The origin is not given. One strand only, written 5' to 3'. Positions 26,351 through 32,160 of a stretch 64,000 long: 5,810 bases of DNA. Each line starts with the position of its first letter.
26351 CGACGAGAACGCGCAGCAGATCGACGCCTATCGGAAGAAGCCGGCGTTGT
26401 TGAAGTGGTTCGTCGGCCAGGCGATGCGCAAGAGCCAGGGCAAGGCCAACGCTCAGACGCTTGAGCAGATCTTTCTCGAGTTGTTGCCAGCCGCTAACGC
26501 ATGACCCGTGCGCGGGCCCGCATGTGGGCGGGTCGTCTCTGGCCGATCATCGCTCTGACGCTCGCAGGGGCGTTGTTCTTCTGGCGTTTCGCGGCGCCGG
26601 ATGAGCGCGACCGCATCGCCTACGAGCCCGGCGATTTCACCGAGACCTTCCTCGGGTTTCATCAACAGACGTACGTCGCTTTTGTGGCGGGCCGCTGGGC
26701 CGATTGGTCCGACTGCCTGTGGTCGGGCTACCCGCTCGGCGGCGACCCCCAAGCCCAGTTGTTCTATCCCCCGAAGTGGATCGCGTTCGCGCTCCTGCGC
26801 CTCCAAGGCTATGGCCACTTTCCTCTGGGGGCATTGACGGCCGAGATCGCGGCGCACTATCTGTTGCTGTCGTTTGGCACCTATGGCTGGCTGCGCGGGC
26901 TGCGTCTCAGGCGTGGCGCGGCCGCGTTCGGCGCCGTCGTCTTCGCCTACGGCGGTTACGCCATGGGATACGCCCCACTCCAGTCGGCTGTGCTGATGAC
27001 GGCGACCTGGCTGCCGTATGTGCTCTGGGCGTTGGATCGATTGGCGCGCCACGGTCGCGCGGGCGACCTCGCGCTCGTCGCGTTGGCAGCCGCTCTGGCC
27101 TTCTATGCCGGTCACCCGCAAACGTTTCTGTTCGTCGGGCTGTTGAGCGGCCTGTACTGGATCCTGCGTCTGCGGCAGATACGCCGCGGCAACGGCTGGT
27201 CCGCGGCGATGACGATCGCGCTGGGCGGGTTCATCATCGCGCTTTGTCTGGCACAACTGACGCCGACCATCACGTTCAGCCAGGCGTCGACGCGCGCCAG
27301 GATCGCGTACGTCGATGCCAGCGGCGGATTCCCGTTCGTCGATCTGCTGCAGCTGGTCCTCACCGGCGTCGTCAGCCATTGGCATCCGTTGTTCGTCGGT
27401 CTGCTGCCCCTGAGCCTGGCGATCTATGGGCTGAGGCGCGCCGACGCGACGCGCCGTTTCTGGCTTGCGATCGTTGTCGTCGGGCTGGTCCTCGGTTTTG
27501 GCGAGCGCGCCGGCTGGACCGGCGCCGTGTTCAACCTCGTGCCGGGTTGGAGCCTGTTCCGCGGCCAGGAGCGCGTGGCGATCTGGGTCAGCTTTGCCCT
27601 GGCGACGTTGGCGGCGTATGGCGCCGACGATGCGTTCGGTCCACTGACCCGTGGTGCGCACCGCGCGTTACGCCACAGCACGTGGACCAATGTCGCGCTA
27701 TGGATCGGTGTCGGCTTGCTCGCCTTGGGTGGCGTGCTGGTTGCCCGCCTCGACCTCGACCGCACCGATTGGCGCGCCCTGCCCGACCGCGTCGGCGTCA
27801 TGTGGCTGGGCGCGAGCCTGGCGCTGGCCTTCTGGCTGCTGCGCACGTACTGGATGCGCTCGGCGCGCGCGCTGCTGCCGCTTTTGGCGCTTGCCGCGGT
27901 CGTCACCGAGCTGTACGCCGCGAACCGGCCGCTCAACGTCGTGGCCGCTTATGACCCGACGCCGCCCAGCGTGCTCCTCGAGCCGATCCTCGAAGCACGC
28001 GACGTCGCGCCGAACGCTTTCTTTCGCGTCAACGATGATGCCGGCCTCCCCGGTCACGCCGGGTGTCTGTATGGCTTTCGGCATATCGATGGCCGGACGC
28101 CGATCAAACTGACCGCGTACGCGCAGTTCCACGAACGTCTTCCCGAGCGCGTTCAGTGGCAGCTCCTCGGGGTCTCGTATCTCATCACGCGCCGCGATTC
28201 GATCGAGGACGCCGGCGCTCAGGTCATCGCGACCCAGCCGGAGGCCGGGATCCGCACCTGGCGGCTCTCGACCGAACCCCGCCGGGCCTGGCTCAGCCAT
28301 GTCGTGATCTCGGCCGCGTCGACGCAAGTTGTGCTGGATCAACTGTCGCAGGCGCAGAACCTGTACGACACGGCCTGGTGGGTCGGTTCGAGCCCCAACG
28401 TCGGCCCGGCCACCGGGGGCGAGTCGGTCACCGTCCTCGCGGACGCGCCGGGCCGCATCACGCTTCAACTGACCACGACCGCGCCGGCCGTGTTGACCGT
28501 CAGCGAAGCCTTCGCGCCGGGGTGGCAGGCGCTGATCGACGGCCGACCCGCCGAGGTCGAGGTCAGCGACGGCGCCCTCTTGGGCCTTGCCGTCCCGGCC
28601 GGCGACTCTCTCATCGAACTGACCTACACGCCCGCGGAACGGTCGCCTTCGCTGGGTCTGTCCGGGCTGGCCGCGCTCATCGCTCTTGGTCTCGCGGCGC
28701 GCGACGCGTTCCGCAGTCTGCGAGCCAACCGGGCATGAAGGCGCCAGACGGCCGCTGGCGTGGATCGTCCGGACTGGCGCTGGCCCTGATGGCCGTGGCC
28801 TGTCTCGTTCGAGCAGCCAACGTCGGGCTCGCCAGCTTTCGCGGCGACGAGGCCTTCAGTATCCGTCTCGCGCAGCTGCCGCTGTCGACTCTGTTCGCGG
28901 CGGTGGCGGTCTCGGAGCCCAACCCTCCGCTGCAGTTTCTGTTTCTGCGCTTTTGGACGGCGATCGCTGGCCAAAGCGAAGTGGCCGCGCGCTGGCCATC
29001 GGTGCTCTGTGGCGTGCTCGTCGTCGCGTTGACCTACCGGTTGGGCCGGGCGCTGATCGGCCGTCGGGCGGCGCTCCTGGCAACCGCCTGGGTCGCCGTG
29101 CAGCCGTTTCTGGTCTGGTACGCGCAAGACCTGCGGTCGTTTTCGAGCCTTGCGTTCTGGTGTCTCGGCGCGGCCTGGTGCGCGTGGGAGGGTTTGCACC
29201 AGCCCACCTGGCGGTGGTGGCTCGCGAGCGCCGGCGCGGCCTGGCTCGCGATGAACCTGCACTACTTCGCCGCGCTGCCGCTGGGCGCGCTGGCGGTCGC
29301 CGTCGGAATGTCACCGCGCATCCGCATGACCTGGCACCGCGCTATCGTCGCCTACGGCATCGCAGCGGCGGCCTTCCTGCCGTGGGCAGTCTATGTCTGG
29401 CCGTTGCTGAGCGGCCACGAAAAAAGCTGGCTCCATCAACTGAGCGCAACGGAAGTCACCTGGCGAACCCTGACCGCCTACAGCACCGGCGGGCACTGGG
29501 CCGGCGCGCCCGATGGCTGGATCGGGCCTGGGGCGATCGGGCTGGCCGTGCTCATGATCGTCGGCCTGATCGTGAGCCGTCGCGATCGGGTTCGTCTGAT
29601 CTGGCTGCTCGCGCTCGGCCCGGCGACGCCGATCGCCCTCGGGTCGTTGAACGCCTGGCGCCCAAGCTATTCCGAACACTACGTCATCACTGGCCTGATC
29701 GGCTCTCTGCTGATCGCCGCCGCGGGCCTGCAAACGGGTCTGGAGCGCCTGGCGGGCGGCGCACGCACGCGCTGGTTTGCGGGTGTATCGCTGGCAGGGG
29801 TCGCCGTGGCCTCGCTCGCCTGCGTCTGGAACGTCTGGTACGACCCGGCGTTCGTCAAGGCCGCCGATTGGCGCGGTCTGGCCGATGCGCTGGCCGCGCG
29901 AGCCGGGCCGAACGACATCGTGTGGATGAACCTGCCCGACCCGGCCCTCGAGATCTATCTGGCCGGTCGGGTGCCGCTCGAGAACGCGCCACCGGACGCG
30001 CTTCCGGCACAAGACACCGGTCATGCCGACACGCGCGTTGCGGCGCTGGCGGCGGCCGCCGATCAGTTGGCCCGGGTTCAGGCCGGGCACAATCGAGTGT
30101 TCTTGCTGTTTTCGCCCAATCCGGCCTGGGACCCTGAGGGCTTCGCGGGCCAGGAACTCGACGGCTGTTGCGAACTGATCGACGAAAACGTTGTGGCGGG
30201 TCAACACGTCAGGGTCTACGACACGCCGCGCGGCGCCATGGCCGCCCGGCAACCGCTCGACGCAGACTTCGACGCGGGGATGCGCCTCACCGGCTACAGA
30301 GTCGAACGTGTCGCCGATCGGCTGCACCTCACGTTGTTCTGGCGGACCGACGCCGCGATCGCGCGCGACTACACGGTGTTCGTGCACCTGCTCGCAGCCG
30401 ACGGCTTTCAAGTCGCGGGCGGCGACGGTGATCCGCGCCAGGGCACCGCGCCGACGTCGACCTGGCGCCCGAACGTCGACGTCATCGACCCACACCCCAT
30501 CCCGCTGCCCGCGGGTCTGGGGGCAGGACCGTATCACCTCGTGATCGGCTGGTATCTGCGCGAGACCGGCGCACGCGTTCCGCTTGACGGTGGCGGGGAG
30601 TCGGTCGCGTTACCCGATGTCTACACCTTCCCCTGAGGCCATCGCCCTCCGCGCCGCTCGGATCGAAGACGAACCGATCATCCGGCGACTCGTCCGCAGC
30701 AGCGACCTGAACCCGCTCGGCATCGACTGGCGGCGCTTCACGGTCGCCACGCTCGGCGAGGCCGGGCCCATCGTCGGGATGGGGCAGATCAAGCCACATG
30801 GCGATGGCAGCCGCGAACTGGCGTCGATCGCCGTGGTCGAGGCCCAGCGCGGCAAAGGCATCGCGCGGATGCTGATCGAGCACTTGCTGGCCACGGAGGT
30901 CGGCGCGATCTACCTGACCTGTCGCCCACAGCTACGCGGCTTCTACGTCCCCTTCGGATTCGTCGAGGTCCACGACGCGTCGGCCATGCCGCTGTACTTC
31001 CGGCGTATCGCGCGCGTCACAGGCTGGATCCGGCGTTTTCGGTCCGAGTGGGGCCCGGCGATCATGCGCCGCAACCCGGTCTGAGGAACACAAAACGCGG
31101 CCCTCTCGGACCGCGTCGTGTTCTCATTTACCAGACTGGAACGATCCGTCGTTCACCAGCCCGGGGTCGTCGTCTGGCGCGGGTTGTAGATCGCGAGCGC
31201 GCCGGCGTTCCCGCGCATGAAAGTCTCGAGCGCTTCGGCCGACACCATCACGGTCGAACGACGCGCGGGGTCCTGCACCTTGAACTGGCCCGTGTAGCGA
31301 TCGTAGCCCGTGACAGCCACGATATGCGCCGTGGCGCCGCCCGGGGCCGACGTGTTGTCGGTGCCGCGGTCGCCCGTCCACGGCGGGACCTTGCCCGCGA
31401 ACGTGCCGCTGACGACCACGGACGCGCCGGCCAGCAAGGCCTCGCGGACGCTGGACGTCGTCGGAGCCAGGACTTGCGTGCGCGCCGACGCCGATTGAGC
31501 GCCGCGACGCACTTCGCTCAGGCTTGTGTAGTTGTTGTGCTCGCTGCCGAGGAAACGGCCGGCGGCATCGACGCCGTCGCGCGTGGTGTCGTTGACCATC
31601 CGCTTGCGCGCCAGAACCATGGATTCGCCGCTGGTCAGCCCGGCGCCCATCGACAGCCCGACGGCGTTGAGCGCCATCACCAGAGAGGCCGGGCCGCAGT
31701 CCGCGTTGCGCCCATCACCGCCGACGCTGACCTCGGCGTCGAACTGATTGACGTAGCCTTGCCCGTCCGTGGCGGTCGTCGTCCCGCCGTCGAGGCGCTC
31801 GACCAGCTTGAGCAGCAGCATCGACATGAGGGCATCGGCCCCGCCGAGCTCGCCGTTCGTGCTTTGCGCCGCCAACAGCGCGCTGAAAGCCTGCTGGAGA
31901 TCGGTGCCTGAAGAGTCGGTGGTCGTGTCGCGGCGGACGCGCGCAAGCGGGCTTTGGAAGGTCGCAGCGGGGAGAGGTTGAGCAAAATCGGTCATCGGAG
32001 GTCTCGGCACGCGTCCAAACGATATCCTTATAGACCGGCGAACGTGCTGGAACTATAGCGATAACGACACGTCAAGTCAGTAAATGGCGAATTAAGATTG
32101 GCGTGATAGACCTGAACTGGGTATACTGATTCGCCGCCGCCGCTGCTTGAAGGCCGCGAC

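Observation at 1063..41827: Eight GT-C-like polytopic membrane genes of several families lie within about 41 kb, threaded through housekeeping translation genes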

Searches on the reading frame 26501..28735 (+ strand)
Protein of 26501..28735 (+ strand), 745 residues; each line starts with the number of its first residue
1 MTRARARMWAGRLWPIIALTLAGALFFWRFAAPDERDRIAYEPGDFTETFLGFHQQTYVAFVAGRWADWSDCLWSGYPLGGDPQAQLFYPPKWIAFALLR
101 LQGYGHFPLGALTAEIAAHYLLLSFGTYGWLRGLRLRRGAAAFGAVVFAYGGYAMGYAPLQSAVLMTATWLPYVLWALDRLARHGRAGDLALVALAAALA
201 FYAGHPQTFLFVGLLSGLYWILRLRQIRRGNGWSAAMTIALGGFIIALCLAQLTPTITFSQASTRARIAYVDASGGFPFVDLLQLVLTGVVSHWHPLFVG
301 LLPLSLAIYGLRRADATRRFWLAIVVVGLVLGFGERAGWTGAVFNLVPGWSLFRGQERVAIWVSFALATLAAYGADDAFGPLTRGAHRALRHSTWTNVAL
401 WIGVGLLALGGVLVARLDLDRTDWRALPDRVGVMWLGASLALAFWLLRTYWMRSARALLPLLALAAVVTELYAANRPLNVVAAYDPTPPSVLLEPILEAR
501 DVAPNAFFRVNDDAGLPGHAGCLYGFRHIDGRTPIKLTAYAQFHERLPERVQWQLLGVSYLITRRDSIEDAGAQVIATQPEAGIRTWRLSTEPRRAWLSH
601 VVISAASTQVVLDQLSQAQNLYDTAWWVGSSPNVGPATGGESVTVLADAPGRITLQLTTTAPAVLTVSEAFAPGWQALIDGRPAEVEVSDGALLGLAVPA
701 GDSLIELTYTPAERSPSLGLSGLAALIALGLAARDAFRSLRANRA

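Call 4: search_protein_families(library=pfam, proteins=[window:26501-28735:+], max_evalue=0.01)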
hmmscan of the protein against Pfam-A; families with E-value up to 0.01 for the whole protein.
window:26501-28735:+ (745 aa): 2 families
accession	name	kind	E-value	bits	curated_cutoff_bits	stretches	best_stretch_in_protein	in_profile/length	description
PF09586.16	YfhO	-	7.5e-11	41.6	28.5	1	651-712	764-826/835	Bacterial membrane protein YfhO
PF19510.5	DUF6044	-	0.0052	15.7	27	1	125-334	109-323/564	Protein of unknown function (DUF6044)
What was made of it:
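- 26501..28738 (+): GTC6: YfhO-like GT-C; its start overlaps the gatB stop (ATGA). PF09586, 41.6 bits against a 28.5 cut-off, on the C-terminal stretch only (call 4).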

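Call 25: search_protein_families(library=ncbifam, proteins=[window:26501-28735:+], max_evalue=0.1)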
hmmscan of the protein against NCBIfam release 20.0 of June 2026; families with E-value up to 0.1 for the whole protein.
window:26501-28735:+ (745 aa): 1 family
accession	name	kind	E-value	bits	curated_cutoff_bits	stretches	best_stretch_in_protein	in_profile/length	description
NF047589.1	GlcsyltransPgfM1Strep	equivalog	0.046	11.7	1400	0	663-718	882-937/955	glycosyltransferase PgfM1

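Call 55: find_related_loci(query=A5, collection=metagenome_contigs, flank=10000)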
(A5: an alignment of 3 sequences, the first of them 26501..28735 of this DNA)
Query A5 (745 aa) in metagenome_contigs; peptide patterns used: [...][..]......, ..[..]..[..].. (x = any residue, [..] = any of these).
389 stretches matched a pattern; 2 encode a relative of the query (tblastn E <= 1e-3); 2 distinct loci.
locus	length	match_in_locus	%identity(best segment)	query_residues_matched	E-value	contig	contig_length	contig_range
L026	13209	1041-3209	71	5-722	0e+0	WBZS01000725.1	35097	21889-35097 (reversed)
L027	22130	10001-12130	35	24-724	8e-97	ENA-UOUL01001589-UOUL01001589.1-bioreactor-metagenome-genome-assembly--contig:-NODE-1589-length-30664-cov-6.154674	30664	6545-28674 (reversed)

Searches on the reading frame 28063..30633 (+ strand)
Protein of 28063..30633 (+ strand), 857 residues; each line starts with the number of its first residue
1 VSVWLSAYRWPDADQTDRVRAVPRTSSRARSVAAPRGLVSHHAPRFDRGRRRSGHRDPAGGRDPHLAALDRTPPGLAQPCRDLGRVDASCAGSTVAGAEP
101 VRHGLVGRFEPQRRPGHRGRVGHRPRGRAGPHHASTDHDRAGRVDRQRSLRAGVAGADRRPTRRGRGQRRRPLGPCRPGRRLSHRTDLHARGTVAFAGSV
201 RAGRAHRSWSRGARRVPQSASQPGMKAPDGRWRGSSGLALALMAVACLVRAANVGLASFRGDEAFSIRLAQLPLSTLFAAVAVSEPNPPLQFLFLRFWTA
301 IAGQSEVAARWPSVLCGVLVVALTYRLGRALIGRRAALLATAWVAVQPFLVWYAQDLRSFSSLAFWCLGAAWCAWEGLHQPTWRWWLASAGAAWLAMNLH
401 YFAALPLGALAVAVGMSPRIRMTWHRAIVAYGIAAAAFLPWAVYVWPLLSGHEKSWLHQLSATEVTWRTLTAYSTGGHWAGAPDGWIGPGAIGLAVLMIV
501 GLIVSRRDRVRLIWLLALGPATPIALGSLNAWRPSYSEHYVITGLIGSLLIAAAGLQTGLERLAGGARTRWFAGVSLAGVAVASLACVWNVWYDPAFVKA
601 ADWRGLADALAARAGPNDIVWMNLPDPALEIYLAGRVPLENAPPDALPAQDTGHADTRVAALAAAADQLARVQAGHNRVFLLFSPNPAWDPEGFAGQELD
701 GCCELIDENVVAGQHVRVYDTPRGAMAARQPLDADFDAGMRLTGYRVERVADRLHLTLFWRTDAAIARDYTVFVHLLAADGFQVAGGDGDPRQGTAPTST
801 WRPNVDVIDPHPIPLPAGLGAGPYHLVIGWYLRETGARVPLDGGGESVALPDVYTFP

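Call 4: search_protein_families(library=pfam, proteins=[window:28063-30633:+], max_evalue=0.01)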
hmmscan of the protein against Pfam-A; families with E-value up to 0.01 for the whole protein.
window:28063-30633:+ (857 aa): 1 family
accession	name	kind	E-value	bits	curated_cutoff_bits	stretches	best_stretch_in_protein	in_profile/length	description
PF13231.12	PMT_2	-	6.2e-15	56.2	26.1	1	287-442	2-158/160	Dolichyl-phosphate-mannose-protein mannosyltransferase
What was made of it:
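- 28735..30636 (+): GTC7: PMT_2 GT-C with a DE motif (RGDEAF) and one C-terminal Ig-like domain; its start overlaps the GTC6 stop (ATGA). PF13231, 56.2 bits (call 4).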

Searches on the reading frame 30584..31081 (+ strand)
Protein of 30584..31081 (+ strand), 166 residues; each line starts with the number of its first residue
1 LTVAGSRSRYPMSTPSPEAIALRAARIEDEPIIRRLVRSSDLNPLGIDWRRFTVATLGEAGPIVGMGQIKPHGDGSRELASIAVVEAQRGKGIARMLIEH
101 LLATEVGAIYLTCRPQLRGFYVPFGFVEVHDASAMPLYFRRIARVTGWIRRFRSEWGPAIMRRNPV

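Call 5: search_protein_families(library=pfam, proteins=[window:30584-31081:+], max_evalue=0.01)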
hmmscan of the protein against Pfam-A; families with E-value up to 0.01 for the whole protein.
window:30584-31081:+ (166 aa): 4 families
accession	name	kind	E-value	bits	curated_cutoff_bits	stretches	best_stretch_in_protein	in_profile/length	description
PF13508.13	Acetyltransf_7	-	1e-09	39.1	27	1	50-128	3-84/84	Acetyltransferase (GNAT) domain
PF00583.31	Acetyltransf_1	-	9.7e-09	36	20.7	1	51-126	34-116/116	Acetyltransferase (GNAT) family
PF13673.13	Acetyltransf_10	-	9.6e-07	29.3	23.6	1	54-130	33-111/128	Acetyltransferase (GNAT) domain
PF23209.2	IDM1_C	-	0.00027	21.5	33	1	32-132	13-118/140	Increased DNA methylation 1, C-terminal domain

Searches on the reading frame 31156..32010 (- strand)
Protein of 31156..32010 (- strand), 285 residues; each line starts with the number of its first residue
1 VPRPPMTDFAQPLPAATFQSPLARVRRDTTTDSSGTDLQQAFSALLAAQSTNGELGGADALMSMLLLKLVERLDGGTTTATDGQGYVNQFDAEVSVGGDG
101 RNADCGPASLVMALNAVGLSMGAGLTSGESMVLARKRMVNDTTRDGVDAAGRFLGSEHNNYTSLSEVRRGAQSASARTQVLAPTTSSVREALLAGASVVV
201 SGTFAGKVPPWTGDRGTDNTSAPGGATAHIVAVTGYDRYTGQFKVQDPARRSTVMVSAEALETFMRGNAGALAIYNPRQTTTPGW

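Call 5: search_protein_families(library=pfam, proteins=[window:31156-32010:-], max_evalue=0.01)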
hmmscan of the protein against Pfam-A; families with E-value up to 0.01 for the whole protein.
window:31156-32010:- (285 aa): 1 family
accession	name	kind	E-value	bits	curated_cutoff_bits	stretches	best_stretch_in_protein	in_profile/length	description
PF13529.12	Peptidase_C39_2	-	1.9e-10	41.9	24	1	86-249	5-143/143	Peptidase_C39 like family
